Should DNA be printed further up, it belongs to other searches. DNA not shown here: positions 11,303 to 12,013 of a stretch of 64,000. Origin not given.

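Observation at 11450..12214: Eukaryotic gene encoding a DUF4326-like domain behind a serine/glutamine-rich tail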

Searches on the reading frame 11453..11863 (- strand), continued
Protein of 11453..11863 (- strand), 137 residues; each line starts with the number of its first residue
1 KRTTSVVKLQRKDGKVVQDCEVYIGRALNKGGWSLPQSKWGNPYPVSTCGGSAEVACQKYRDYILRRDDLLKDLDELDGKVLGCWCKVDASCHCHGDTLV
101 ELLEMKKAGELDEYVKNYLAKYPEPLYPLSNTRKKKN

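Call 58: find_homologous_proteins(query=A2, max_evalue=1e-10)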
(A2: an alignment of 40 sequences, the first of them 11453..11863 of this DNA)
Query A2 (40 sequences) (137 aa, profile of the alignment): 6655 proteins with E <= 1e-10 among 8000 candidates; the best 120 are listed.
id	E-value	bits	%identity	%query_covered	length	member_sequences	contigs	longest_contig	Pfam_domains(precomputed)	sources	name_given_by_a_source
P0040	5.0e-92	324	54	72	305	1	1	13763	PF14216.13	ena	-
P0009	2.0e-54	202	61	77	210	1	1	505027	PF14216.13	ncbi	ncbi:hypothetical protein ABK040_003719 [Willaertia magna]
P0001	6.8e-54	200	82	91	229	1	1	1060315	PF14216.13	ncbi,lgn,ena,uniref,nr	ncbi:hypothetical protein FDP41_007767 [Naegleria fowleri]|uniref:DUF4326 domain-containing protein 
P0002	2.6e-53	198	79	96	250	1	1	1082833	PF14216.13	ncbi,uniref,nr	ncbi:hypothetical protein C9374_007078 [Naegleria lovaniensis]|uniref:DUF4326 domain-containing prot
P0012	5.2e-52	194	59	77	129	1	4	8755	PF14216.13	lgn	-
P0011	6.1e-52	194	63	74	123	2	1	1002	PF14216.13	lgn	-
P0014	1.0e-51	193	56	84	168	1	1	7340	PF14216.13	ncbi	-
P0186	1.5e-51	192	56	79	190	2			PF14216.13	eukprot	eukprot:TRINITY_DN4546_c0_g1_i2.p1 TRINITY_DN4546_c0_g1~~TRINITY_DN4546_c0_g1_i2.p1 ORF type:complet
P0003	2.0e-51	192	71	95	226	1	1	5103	PF14216.13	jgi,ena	-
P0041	3.5e-51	191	57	77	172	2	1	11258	PF14216.13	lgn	-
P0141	2.1e-50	189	38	70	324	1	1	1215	PF14216.13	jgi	-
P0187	6.1e-50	187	56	76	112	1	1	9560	PF14216.13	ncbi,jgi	-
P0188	2.0e-49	186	58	73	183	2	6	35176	PF14216.13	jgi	jgi:hypothetical protein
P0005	2.1e-49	185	55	73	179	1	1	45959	PF14216.13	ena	-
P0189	3.1e-49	185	56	79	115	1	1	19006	PF14216.13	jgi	jgi:hypothetical protein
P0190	4.7e-49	184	57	76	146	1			PF14216.13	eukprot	eukprot:TRINITY_DN4078_c0_g1_i4.p1 TRINITY_DN4078_c0_g1~~TRINITY_DN4078_c0_g1_i4.p1 ORF type:complet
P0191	5.2e-49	184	60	72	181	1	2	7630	PF14216.13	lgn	-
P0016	8.6e-49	183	56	74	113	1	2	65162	PF14216.13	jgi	jgi:Domain of unknown function (DUF4326)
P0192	1.7e-48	182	54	76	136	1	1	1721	PF14216.13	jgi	jgi:hypothetical protein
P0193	4.3e-48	181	58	75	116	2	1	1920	PF14216.13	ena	-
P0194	4.6e-48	181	54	78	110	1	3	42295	PF14216.13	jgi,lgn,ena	-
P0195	6.1e-48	181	56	77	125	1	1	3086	PF14216.13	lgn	-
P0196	7.3e-48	180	56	77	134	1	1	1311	PF14216.13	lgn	-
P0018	8.0e-48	180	50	79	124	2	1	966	PF14216.13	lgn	-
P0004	1.1e-47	180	59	76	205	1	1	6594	PF14216.13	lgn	-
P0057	1.2e-47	180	54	74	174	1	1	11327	PF14216.13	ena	-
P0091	1.4e-47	179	51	72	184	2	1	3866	PF14216.13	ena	-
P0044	1.6e-47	179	60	72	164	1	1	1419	PF14216.13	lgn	-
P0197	3.7e-47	178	54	69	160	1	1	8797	PF14216.13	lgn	-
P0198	3.8e-47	178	58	73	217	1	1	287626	PF14216.13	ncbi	-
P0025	4.0e-47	178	49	76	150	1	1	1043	PF19067.7,PF14216.13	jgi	jgi:hypothetical protein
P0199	4.1e-47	178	54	76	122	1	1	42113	PF14216.13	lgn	-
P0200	6.5e-47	177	58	75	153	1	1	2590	PF14216.13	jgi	jgi:hypothetical protein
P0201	6.9e-47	177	60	77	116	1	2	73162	PF14216.13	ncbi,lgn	-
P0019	8.4e-47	177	52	73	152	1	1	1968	PF14216.13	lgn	-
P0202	9.5e-47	177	60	74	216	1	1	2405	PF14216.13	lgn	-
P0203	9.5e-47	177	55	76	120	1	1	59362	PF14216.13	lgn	-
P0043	1.3e-46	176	56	80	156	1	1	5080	PF14216.13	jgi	jgi:hypothetical protein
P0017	1.5e-46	176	51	78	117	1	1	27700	PF14216.13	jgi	jgi:hypothetical protein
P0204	1.7e-46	176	50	74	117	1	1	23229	PF14216.13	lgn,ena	-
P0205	2.0e-46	176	51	78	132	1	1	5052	PF14216.13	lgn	-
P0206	2.0e-46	176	-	-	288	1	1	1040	PF14216.13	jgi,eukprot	eukprot:CAMPEP_0174268146 /NCGR_PEP_ID=MMETSP0439-20130205/36345_1 /TAXON_ID=0 /ORGANISM="Stereomyxa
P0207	2.6e-46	175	53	72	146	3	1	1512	PF14216.13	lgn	-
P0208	6.1e-46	174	53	72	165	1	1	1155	PF14216.13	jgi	jgi:hypothetical protein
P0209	6.6e-46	174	51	73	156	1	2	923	PF14216.13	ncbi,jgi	jgi:hypothetical protein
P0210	6.9e-46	174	59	73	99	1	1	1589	PF14216.13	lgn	-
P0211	1.1e-45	173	56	77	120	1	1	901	PF14216.13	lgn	-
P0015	1.1e-45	173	53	80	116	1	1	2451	PF14216.13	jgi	jgi:hypothetical protein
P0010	1.4e-45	173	62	73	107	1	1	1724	PF14216.13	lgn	-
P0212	1.4e-45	173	57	74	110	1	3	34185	PF14216.13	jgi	jgi:hypothetical protein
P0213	1.5e-45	173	55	72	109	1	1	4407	PF14216.13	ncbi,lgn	-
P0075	1.8e-45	173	55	76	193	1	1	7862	PF14216.13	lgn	-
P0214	2.0e-45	172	55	76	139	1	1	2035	PF14216.13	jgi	jgi:uncharacterized protein DUF4326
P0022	2.3e-45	172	50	73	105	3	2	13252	PF14216.13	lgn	-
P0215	2.3e-45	172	60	74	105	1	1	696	PF14216.13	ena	-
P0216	2.5e-45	172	55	77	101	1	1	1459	PF14216.13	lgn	-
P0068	3.5e-45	172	56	75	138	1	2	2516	PF14216.13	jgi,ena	-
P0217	4.8e-45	171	54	74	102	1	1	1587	PF14216.13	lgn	-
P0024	5.0e-45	171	54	72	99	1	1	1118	PF14216.13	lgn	-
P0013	5.1e-45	171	59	74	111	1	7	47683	PF14216.13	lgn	-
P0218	5.4e-45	171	50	79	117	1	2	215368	PF14216.13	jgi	jgi:hypothetical protein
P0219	5.4e-45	171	50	77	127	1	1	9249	PF14216.13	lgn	-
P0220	5.7e-45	171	53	77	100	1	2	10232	PF14216.13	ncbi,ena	-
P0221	7.2e-45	171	57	74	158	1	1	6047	PF14216.13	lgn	-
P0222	7.3e-45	171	56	76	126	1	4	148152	PF14216.13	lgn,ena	-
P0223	7.4e-45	171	55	74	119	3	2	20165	PF14216.13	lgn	-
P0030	8.6e-45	170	46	82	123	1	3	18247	PF14216.13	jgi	jgi:hypothetical protein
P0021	1.1e-44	170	46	78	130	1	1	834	PF14216.13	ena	-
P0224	1.2e-44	170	53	75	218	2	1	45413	PF14216.13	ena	-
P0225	1.3e-44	170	52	72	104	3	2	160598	PF14216.13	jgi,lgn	jgi:hypothetical protein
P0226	1.3e-44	170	52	74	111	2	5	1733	PF14216.13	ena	-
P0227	1.3e-44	170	55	74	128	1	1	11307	PF14216.13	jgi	jgi:hypothetical protein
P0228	1.4e-44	170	55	74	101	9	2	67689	PF14216.13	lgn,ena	-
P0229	2.1e-44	169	56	72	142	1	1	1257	PF14216.13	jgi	jgi:hypothetical protein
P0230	2.3e-44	169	55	75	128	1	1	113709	PF14216.13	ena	-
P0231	2.7e-44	169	53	79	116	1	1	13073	PF14216.13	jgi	jgi:hypothetical protein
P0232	3.0e-44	169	54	75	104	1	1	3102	PF14216.13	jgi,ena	jgi:hypothetical protein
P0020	4.1e-44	168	57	72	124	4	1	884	PF14216.13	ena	-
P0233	4.1e-44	168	51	72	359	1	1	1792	PF14216.13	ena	-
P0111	4.4e-44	168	52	61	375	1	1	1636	PF08719.18,PF14216.13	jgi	jgi:ribA/ribD-fused uncharacterized protein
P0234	4.9e-44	168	57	72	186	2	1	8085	PF14216.13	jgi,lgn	jgi:hypothetical protein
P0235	7.0e-44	167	49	73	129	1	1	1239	PF14216.13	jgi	jgi:hypothetical protein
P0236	7.9e-44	167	56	74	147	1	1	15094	PF14216.13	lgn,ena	-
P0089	8.7e-44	167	48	76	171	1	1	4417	PF14216.13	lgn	-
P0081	9.2e-44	167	53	82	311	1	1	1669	PF14216.13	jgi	jgi:hypothetical protein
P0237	1.1e-43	167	54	74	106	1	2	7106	PF14216.13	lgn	-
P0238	1.1e-43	167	52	72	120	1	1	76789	PF14216.13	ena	-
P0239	1.3e-43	167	50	74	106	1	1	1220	PF14216.13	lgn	-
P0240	1.4e-43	166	52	74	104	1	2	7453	PF14216.13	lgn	-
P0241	1.8e-43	166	50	82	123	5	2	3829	PF14216.13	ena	-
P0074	1.8e-43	166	55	74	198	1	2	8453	PF14216.13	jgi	jgi:hypothetical protein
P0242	1.9e-43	166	55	76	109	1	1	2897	PF14216.13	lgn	-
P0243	2.0e-43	166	54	74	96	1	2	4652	PF14216.13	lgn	-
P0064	2.1e-43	166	47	88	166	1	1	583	PF14216.13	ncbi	-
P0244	2.6e-43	166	54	72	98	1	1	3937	PF14216.13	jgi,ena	-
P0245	2.9e-43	165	51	72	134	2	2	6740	PF14216.13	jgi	jgi:hypothetical protein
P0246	3.2e-43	165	48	82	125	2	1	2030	PF14216.13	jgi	jgi:hypothetical protein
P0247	3.4e-43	165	51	74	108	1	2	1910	PF14216.13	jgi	jgi:hypothetical protein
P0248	3.6e-43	165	56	77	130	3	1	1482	PF14216.13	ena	-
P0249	4.1e-43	165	52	72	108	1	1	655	PF14216.13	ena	-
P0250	5.0e-43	165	56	74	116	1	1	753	PF14216.13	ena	-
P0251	5.4e-43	165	53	74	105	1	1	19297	PF14216.13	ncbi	ncbi:MAG: DUF4326 domain-containing protein [Sulfobacillus sp.]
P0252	5.4e-43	165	56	72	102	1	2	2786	PF14216.13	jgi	jgi:hypothetical protein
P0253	6.0e-43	164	48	73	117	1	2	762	PF14216.13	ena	-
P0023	7.6e-43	164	54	70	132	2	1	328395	PF14216.13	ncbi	ncbi:DUF4326 domain-containing protein [Balamuthia mandrillaris]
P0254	9.3e-43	164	51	64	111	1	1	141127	PF14216.13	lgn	-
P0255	1.8e-42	163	53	75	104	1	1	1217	PF14216.13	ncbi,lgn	-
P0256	1.9e-42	163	47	72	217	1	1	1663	PF14216.13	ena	-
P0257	3.2e-42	162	50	77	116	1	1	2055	PF14216.13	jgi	jgi:hypothetical protein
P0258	5.6e-42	161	51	74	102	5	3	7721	PF14216.13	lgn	-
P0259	5.7e-42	161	50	73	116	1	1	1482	PF14216.13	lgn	-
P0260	1.1e-41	160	54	76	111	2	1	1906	PF14216.13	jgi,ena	-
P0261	1.2e-41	160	51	72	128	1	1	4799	PF14216.13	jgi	jgi:hypothetical protein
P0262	1.7e-41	160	45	80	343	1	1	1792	PF14216.13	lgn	-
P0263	1.8e-41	160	48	73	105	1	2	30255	PF14216.13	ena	-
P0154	1.8e-41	160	50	72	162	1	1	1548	PF14216.13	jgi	jgi:hypothetical protein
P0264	2.1e-41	159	54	77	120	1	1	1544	PF14216.13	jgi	jgi:hypothetical protein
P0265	2.4e-41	159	49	77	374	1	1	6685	PF14216.13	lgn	-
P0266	2.9e-41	159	49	77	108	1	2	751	PF14216.13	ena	-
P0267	3.2e-41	159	52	76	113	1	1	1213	PF14216.13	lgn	-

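Call 59: search_solved_structures(query=A2, max_evalue=10, show_alignments=4)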
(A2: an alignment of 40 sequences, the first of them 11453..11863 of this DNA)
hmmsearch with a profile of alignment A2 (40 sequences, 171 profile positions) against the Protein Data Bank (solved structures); distinct sequences matched with E-value up to 10: 1.
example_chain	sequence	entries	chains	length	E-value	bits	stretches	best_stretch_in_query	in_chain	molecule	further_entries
1f2j_A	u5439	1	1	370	0.47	13.3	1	30-93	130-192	FRUCTOSE-BISPHOSPHATE ALDOLASE, GLYCOSOMAL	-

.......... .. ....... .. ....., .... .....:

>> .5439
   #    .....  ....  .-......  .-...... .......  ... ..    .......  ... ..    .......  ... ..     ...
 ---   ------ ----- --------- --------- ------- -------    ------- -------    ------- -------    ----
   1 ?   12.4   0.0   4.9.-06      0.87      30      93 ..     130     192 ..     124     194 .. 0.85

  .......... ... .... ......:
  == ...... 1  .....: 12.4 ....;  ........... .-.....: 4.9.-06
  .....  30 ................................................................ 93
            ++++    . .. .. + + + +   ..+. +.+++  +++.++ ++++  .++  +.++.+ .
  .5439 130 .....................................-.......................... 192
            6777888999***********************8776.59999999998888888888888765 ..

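Call 62: list_cluster_members(proteins=[P0186, P0190, P0206, P0040, P0014, P0198, P0187, P0201, P0012, P0041])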
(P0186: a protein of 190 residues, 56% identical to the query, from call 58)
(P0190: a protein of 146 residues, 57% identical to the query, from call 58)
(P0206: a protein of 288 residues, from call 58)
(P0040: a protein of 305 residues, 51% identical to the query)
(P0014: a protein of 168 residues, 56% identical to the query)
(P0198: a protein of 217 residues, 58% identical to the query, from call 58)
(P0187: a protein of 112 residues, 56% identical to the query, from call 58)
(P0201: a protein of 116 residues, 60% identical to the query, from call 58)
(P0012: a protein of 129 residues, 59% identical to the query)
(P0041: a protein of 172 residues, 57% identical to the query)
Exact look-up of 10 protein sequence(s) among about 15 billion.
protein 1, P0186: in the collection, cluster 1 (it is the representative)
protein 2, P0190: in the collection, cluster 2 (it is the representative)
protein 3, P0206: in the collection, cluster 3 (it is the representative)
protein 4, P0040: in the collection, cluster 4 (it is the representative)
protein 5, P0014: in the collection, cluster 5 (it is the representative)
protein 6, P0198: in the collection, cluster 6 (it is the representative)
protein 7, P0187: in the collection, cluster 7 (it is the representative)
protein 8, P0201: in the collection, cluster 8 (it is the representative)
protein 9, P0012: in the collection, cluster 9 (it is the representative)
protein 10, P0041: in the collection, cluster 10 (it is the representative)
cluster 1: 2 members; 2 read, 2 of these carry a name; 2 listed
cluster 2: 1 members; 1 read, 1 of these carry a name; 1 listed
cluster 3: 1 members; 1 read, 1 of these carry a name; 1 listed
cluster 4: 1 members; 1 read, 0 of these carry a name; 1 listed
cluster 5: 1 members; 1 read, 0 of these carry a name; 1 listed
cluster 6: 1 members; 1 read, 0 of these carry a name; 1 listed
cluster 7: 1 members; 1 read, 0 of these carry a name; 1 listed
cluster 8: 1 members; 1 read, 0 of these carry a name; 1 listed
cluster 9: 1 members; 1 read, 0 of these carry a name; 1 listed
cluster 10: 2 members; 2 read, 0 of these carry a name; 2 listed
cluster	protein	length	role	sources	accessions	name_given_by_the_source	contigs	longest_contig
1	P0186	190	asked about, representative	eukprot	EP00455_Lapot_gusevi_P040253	TRINITY_DN4546_c0_g1_i2.p1 TRINITY_DN4546_c0_g1~~TRINITY_DN4546_c0_g1_i2.p1 ORF ...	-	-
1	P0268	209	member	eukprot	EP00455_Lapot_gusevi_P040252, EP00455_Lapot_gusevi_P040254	TRINITY_DN4546_c0_g1_i1.p1 TRINITY_DN4546_c0_g1~~TRINITY_DN4546_c0_g1_i1.p1 ORF ...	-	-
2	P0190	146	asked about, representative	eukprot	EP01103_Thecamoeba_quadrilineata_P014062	TRINITY_DN4078_c0_g1_i4.p1 TRINITY_DN4078_c0_g1~~TRINITY_DN4078_c0_g1_i4.p1 ORF ...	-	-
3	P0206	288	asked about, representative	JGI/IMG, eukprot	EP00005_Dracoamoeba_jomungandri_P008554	CAMPEP_0174268146 /NCGR_PEP_ID=MMETSP0439-20130205/36345_1 /TAXON_ID=0 ...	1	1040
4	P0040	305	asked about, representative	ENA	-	-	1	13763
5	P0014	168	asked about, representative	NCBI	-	-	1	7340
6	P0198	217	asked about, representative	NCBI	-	-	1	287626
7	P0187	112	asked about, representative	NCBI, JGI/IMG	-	-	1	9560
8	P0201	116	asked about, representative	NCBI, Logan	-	-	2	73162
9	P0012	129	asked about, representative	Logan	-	-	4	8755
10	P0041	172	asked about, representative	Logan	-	-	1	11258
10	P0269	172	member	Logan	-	-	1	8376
